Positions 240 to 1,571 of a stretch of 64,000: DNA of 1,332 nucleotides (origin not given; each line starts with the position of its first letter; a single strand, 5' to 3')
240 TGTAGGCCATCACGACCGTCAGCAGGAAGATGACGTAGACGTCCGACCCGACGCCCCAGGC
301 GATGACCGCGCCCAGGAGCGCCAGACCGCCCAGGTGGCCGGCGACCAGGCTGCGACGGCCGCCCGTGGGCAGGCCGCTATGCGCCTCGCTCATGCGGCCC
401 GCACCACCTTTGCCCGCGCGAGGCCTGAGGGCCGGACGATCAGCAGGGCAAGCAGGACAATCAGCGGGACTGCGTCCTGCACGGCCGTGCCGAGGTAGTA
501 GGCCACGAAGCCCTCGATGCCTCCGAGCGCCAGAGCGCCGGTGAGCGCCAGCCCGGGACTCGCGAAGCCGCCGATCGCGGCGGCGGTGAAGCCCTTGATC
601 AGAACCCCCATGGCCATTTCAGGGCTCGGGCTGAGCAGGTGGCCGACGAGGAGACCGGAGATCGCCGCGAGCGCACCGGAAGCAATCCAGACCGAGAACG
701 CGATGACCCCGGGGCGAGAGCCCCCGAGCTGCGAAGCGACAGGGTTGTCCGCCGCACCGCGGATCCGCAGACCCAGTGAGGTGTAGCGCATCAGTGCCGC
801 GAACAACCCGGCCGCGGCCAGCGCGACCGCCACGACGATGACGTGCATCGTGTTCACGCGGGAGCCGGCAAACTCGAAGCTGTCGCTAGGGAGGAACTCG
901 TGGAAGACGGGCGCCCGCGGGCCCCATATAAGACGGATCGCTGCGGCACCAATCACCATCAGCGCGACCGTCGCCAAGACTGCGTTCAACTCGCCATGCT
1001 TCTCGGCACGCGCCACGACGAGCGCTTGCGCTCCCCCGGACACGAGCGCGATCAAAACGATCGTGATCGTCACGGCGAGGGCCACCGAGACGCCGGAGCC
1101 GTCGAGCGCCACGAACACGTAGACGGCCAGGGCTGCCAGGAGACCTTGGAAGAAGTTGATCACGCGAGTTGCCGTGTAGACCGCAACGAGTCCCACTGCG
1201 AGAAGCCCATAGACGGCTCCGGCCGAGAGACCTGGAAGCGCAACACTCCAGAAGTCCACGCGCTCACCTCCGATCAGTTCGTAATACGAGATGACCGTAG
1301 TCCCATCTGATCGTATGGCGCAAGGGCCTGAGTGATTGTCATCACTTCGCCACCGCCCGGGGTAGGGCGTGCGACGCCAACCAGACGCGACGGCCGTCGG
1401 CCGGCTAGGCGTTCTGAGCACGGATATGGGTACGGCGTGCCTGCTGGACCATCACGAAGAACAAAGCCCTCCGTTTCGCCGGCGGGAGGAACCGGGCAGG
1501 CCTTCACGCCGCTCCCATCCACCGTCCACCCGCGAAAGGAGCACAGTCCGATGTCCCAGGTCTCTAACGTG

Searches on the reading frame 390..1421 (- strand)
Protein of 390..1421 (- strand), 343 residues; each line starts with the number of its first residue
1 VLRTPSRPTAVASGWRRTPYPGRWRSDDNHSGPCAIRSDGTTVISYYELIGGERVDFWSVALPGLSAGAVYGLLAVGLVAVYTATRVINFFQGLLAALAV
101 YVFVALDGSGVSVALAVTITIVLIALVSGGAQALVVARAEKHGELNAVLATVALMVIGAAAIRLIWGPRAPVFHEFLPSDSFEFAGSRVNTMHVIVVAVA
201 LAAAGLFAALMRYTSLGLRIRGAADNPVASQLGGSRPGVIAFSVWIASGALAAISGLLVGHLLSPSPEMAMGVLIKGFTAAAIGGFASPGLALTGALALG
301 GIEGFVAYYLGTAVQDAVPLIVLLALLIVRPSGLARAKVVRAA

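Call 57: search_protein_families(library=padloc, alignment_id=A5, max_evalue=0.00001)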
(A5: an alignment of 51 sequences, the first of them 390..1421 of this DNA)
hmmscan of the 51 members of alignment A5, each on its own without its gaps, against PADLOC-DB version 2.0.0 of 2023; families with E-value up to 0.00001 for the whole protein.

A. member 1, window:390-1421:- (343 aa): 0 families

B. families by the number of members that match (of 51 scanned): 100 families (the first 25 are shown)
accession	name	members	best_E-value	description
PDLC04140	mad8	5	3.6e-27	mads_8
PDLC04135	mad3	2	6.6e-34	mads_3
PDLC02980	AriA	2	1.7e-10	-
PDLC02914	ATPase-Toprim_I-B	2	2.7e-09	-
PDLC00033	DruM2|DruM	1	8.5e-111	DNA cytosine methylase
PDLC02806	SspH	1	1.3e-99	SspH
PDLC03368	MTase_II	1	6e-91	Type II methyltransferase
PDLC03378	MTase_II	1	4.3e-68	Type II methyltransferase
PDLC02804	SspH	1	4.4e-64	SspH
PDLC03234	MTase_II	1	3.4e-59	Type II methyltransferase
PDLC02630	DrmD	1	6.8e-58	DrmD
PDLC03326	MTase_II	1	7.6e-58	Type II methyltransferase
PDLC03237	MTase_II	1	4.6e-46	Type II methyltransferase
PDLC03272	MTase_II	1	4e-39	Type II methyltransferase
PDLC02795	SspF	1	3.5e-35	SspF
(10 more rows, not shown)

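Call 93: search_protein_families(library=pfam, max_evalue=0.00001, proteins=[window:390-1421:-])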
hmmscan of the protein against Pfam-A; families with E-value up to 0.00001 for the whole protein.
window:390-1421:- (343 aa): 1 family
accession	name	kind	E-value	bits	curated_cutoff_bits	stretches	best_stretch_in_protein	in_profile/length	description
PF02653.21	BPD_transp_2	-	1.6e-21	77.1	26.8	1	64-327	5-269/269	Branched-chain amino acid transport system / permease component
